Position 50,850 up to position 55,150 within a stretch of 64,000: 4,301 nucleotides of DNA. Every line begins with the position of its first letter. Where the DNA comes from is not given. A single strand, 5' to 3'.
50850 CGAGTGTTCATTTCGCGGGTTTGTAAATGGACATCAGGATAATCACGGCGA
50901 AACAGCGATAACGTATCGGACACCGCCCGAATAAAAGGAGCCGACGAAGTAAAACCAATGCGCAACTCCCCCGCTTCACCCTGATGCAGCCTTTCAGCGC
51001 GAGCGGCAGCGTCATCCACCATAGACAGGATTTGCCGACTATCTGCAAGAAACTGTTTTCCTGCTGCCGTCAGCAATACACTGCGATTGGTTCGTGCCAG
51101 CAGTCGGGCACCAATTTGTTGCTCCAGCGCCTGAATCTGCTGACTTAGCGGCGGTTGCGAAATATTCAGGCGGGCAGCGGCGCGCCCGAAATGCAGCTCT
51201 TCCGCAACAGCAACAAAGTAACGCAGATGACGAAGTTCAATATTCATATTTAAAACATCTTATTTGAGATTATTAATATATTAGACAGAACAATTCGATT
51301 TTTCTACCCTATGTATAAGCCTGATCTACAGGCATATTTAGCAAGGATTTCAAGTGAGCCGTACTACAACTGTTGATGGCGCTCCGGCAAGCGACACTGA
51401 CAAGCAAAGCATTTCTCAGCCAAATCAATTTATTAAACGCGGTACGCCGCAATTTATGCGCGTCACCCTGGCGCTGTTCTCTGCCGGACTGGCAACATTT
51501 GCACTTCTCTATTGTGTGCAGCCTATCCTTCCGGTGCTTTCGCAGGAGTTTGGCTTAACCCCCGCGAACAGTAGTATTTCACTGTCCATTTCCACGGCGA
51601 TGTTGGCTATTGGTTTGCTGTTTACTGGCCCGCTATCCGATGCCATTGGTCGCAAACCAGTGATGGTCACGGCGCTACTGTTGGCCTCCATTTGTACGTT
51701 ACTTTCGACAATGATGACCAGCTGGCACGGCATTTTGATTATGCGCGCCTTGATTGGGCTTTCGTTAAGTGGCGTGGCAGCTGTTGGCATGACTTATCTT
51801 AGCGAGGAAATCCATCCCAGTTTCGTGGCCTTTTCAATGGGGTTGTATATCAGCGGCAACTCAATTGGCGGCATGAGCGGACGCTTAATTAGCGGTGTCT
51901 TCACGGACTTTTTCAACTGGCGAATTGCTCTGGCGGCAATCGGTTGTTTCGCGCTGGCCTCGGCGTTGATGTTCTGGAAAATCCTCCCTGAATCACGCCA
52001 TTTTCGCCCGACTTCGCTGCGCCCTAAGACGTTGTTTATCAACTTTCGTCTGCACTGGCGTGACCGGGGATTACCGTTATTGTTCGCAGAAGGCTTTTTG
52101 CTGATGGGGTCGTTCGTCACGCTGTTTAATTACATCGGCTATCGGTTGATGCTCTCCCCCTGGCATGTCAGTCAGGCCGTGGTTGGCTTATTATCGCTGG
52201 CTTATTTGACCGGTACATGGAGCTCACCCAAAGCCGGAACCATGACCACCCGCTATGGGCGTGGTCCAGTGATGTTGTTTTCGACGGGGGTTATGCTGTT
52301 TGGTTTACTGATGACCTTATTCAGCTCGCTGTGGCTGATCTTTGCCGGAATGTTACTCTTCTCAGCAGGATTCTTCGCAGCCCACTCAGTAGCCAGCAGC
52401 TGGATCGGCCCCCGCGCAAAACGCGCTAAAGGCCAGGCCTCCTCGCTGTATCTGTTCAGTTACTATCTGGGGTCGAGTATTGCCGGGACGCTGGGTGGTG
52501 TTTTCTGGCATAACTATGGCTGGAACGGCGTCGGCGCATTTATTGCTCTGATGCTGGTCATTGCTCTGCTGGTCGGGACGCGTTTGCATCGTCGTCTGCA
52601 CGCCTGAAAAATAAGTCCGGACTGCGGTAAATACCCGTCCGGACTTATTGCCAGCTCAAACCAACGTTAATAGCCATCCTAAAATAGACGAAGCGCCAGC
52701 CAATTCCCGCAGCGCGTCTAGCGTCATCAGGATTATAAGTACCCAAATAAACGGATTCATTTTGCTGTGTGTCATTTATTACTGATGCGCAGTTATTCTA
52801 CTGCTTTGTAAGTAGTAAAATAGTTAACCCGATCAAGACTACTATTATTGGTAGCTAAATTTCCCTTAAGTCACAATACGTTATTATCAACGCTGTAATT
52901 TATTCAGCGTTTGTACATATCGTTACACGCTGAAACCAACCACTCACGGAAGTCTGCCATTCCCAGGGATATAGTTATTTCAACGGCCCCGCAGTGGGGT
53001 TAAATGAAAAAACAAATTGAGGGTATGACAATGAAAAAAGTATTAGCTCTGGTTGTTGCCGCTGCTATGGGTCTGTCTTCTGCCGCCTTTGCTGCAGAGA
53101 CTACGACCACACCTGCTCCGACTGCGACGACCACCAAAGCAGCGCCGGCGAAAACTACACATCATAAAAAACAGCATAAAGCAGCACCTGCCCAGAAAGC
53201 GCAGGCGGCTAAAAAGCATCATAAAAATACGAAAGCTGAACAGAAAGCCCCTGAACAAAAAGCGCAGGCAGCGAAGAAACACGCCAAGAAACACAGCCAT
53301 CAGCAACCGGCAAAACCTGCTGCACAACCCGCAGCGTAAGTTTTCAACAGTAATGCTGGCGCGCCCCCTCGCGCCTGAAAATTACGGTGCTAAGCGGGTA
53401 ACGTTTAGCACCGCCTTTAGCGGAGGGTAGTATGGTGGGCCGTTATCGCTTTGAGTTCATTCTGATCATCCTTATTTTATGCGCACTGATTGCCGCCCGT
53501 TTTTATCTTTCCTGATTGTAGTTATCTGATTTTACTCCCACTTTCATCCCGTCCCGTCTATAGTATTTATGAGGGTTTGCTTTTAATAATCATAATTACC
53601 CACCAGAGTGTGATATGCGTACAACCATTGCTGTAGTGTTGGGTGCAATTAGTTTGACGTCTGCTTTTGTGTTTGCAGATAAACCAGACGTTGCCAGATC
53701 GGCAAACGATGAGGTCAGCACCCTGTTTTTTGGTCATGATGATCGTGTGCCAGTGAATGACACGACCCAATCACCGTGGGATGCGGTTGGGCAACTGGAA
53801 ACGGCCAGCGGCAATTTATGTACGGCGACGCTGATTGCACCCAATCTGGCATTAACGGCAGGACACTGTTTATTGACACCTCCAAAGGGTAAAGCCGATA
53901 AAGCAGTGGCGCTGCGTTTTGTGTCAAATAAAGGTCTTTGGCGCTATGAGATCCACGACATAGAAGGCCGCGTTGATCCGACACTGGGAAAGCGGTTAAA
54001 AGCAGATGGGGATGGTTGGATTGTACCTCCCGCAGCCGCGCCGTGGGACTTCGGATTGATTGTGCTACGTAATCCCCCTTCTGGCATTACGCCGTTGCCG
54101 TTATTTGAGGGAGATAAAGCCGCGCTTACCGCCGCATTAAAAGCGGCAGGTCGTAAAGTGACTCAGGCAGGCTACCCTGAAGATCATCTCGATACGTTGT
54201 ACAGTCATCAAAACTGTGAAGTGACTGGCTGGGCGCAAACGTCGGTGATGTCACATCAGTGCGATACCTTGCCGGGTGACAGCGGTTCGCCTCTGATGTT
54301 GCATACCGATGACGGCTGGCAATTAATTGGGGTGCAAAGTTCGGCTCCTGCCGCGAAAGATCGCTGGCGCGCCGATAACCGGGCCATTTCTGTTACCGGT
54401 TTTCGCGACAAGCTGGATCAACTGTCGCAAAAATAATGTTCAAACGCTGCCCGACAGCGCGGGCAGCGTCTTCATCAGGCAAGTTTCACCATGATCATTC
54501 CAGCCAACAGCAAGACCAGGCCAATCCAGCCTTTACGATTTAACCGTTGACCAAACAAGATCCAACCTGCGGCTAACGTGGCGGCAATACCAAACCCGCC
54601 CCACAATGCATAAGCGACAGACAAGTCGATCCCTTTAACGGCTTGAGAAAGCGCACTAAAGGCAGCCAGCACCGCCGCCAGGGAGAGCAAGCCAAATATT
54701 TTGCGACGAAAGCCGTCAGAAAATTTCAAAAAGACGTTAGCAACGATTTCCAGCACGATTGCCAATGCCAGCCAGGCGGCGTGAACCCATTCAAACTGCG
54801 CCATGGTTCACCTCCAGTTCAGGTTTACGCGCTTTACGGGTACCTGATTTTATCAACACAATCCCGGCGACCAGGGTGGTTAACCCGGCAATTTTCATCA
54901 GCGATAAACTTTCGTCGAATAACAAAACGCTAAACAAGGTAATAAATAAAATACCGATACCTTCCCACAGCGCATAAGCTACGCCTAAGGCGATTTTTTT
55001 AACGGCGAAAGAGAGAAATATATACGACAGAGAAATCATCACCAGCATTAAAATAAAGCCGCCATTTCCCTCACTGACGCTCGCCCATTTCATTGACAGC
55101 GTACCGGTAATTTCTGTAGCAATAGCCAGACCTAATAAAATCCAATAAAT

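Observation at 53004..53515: asr low-complexity repeat gene and the adjacent 27-codon hydrophobic ORF ydgU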

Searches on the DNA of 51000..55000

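Call 4: search_rna_families(source=window, start=51000, end=55000, threshold=evalue, max_evalue=1)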
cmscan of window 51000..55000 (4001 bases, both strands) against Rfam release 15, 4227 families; matches with E-value up to 1: 0.
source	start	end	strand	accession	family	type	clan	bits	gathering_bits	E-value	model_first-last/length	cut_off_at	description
